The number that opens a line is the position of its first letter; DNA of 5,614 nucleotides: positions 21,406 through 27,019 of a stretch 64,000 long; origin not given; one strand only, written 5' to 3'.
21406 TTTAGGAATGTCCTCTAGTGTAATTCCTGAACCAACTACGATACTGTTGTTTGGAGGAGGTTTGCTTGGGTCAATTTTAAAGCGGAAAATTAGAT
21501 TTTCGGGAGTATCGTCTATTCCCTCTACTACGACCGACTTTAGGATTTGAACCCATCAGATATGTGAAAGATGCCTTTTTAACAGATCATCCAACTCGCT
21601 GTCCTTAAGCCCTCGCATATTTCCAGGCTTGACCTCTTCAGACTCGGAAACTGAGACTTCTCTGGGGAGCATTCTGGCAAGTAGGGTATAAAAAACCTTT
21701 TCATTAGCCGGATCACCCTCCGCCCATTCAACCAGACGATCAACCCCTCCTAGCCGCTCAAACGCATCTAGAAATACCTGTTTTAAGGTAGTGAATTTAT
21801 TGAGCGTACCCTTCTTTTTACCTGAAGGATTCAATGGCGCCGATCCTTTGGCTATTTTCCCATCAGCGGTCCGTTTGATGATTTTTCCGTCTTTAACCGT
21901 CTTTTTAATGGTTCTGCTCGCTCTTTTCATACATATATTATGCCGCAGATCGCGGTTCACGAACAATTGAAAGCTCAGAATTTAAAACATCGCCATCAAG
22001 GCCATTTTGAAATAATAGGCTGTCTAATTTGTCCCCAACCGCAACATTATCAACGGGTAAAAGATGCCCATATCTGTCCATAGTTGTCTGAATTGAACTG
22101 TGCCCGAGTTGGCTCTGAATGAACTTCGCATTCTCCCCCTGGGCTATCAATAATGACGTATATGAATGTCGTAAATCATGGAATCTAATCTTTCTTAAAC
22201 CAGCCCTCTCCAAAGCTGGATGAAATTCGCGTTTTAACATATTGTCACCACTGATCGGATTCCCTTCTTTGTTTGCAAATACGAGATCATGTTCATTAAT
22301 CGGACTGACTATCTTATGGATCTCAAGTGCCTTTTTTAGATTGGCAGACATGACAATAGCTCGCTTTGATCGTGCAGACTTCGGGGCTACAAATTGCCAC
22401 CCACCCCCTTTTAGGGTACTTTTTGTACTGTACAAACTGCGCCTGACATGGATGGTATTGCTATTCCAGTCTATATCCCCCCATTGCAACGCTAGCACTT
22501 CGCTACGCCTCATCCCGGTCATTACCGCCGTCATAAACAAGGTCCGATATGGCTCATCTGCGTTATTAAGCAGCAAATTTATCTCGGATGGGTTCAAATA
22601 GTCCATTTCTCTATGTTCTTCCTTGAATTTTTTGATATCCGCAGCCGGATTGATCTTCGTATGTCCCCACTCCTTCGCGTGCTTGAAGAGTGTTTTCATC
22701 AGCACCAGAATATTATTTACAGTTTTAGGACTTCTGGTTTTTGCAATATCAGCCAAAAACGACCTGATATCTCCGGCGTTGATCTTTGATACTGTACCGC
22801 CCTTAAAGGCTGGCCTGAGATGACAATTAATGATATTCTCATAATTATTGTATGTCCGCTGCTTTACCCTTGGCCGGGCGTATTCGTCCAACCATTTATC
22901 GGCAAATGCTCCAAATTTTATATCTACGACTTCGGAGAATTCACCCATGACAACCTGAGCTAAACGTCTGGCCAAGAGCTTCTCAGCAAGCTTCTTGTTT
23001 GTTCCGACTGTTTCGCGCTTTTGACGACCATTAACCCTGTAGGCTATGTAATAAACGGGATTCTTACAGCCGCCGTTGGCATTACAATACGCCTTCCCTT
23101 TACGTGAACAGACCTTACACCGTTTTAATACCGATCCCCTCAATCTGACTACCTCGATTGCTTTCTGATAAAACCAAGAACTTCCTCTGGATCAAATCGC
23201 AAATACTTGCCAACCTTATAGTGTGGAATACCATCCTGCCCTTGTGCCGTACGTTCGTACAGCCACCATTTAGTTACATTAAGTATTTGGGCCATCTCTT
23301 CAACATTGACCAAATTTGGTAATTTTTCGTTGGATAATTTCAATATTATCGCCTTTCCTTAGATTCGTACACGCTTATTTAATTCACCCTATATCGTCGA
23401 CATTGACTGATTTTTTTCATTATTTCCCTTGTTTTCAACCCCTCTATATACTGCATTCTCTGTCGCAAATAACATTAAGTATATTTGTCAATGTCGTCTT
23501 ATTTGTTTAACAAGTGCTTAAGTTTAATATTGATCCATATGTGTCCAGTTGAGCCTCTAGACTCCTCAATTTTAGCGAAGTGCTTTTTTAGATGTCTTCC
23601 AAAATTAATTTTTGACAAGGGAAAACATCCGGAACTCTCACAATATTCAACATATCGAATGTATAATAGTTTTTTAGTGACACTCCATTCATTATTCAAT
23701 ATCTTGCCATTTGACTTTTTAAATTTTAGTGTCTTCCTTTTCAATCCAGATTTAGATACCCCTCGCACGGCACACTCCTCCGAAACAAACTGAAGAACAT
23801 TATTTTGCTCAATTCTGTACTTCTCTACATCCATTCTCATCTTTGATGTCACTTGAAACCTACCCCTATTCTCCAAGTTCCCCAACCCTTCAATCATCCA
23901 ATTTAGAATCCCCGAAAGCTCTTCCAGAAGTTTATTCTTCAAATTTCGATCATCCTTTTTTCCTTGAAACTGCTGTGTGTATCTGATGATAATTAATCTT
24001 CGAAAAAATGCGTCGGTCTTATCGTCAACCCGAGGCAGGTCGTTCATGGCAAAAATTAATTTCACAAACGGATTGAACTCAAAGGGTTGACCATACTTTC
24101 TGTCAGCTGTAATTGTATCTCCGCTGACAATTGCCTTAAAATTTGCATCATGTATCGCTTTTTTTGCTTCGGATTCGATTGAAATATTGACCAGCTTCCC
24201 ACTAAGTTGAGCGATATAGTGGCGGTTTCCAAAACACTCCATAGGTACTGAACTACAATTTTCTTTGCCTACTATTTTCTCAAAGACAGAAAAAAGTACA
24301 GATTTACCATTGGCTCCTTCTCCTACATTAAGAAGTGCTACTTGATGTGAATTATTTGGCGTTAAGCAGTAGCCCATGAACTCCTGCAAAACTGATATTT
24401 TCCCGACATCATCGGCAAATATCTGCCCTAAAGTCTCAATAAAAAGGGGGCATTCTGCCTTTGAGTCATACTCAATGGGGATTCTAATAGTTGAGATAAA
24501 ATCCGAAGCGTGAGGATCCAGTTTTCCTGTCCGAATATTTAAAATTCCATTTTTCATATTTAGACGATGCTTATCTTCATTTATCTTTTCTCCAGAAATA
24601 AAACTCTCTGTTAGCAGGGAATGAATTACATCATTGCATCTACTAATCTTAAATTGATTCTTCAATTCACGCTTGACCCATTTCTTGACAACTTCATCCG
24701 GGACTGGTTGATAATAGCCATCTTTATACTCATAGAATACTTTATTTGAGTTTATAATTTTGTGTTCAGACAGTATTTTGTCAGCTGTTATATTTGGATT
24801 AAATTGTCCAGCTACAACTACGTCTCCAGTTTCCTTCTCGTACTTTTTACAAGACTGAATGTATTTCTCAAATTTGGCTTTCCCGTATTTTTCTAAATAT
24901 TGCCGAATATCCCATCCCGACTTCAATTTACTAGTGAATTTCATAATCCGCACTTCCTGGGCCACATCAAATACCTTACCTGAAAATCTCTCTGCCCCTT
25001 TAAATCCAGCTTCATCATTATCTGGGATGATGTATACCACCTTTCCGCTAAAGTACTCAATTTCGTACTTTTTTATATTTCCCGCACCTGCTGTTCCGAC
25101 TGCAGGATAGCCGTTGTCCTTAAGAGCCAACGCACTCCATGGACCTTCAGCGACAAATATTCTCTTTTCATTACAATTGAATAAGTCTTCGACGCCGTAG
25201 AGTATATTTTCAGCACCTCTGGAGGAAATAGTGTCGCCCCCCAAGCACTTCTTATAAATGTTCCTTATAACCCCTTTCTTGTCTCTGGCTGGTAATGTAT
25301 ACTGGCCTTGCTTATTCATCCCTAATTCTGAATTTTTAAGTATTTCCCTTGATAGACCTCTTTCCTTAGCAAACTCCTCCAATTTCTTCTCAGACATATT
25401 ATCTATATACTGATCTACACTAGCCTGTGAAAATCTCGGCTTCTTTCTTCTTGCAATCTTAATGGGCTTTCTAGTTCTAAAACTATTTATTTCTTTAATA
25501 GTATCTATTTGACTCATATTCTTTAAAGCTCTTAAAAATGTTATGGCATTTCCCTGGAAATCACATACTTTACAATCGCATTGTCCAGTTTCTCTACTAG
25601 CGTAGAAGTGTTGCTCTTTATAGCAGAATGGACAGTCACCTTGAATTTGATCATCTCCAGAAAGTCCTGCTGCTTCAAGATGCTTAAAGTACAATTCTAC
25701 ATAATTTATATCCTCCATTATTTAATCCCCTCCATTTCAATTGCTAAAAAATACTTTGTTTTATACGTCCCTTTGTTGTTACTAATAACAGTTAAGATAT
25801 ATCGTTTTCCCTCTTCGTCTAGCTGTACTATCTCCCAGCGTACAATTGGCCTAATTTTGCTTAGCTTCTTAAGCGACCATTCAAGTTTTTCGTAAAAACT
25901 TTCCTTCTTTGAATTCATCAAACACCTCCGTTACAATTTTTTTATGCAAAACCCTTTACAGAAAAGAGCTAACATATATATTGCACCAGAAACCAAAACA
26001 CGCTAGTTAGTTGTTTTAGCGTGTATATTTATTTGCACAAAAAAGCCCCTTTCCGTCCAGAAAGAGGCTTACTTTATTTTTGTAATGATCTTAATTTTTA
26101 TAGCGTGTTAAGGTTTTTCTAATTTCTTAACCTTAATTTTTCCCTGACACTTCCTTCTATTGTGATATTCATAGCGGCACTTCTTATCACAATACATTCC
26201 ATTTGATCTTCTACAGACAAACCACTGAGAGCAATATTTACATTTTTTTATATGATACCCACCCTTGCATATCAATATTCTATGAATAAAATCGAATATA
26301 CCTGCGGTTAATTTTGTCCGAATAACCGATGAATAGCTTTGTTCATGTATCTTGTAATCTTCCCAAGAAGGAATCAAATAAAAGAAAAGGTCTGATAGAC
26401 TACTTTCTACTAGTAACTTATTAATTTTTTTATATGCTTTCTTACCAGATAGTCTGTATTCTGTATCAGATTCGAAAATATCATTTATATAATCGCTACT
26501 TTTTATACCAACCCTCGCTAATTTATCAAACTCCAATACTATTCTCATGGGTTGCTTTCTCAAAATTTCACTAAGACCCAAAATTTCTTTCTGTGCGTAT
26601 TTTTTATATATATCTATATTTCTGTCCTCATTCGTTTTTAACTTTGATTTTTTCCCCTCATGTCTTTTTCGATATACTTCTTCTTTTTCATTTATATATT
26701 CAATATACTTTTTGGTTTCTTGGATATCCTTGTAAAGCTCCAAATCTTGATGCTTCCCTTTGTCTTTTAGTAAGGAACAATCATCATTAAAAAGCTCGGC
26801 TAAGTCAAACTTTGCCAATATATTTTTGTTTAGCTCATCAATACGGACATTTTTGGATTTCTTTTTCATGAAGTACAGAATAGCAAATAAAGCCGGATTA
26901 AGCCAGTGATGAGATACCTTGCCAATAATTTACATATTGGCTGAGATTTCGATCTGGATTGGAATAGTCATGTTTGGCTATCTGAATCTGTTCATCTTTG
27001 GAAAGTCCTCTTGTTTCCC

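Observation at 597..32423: tRNA-fMet-integrated, mosaic ~31.7-kb island delimited by a 45-bp perfect direct repeat and 18-bp subterminal repeats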

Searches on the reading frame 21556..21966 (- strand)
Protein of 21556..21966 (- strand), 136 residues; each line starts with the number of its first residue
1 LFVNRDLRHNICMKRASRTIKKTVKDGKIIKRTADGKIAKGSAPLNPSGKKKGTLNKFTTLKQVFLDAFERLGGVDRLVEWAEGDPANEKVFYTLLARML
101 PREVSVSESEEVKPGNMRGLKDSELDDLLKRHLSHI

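Call 8: search_protein_families(library=pfam, proteins=[window:21556-21966:-])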
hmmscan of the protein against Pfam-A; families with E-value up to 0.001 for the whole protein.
window:21556-21966:- (136 aa): 0 families

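Call 15: search_protein_families(library=ncbifam, proteins=[window:21556-21966:-], max_evalue=0.01)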
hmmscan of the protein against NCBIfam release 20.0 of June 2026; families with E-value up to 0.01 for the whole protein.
window:21556-21966:- (136 aa): 0 families

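Call 16: search_protein_families(library=padloc, proteins=[window:21556-21966:-], max_evalue=0.01)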
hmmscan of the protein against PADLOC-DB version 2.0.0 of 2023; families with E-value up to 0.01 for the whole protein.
window:21556-21966:- (136 aa): 0 families

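Call 25: search_protein_families(library=phrogs, proteins=[window:21556-21930:-], max_evalue=0.01)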
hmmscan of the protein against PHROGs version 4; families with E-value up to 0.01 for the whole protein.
window:21556-21930:- (124 aa): 1 family
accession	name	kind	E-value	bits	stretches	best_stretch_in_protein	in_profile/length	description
phrog_11043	-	unknown function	3.7e-06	27.8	1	28-101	10-88/105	-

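Call 39: search_protein_families(library=pfam, proteins=[window:21556-21930:-], max_evalue=1)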
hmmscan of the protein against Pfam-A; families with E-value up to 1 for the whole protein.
window:21556-21930:- (124 aa): 0 families

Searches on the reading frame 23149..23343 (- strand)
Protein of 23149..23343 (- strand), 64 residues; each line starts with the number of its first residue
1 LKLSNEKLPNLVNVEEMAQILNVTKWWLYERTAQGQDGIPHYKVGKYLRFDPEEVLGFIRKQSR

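Call 15: search_protein_families(library=ncbifam, proteins=[window:23149-23343:-], max_evalue=0.01)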
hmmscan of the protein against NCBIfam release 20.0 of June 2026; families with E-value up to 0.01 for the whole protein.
window:23149-23343:- (64 aa): 2 families
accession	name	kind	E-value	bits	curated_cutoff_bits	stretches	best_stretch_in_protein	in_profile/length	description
TIGR01764.1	excise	domain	2e-06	28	28.8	1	14-60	4-48/49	excisionase family DNA-binding protein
NF047737.1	antiphage_MADS1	equivalog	3.9e-06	27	80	1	11-55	3-45/49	methylation-associated defense system helix-turn-helix domain-containing protein MAD1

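Call 16: search_protein_families(library=padloc, proteins=[window:23149-23343:-], max_evalue=0.01)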
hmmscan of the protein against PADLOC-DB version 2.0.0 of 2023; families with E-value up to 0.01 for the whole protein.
window:23149-23343:- (64 aa): 0 families

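Call 25: search_protein_families(library=phrogs, proteins=[window:23149-23343:-], max_evalue=0.01)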
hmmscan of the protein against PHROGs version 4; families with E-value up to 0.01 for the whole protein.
window:23149-23343:- (64 aa): 4 families
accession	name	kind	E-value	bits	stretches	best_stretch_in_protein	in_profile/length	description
phrog_66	-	integration and excision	4e-06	27.7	1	3-63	85-144/412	excisionase and transcriptional regulator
phrog_15534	-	DNA, RNA and nucleotide metabolism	0.00011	23.6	1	9-63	41-92/93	HTH DNA binding protein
phrog_2528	-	unknown function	0.0009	20.2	1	15-62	32-79/90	-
phrog_25262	-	unknown function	0.0077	17.2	1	9-60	32-82/106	-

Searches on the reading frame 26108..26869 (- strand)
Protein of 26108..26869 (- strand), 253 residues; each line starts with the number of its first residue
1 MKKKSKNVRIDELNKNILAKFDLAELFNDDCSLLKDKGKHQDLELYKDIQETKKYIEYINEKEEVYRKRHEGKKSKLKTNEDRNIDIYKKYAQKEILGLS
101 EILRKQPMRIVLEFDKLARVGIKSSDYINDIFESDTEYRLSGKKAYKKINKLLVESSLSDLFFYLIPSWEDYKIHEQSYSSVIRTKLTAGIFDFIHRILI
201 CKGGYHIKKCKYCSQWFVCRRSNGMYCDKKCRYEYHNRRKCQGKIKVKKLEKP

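Call 9: search_protein_families(library=pfam, proteins=[window:26108-26869:-])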
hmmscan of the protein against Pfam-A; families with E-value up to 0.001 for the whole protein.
window:26108-26869:- (253 aa): 0 families

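Call 15: search_protein_families(library=ncbifam, proteins=[window:26108-26869:-], max_evalue=0.01)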
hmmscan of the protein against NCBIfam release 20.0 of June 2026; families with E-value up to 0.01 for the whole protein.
window:26108-26869:- (253 aa): 0 families

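Call 16: search_protein_families(library=padloc, proteins=[window:26108-26869:-], max_evalue=0.01)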
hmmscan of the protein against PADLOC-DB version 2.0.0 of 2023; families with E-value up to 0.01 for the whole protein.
window:26108-26869:- (253 aa): 0 families

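Call 25: search_protein_families(library=phrogs, proteins=[window:26108-26869:-], max_evalue=0.01)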
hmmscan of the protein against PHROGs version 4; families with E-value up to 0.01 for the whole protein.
window:26108-26869:- (253 aa): 0 families

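Call 39: search_protein_families(library=pfam, proteins=[window:26108-26869:-], max_evalue=1)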
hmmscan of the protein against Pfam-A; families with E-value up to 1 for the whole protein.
window:26108-26869:- (253 aa): 3 families
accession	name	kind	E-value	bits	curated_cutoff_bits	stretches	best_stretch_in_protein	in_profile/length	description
PF23370.1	Vp20_capsid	-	0.092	12.7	27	1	140-214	52-121/176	Capsid protein Vp20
PF19235.5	DUF5888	-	0.18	11.8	33.5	1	180-230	137-178/192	Domain of unknown function (DUF5888)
PF00130.28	C1_1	-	0.6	10.4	26.5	0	205-246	9-47/53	Phorbol esters/diacylglycerol binding domain (C1 domain)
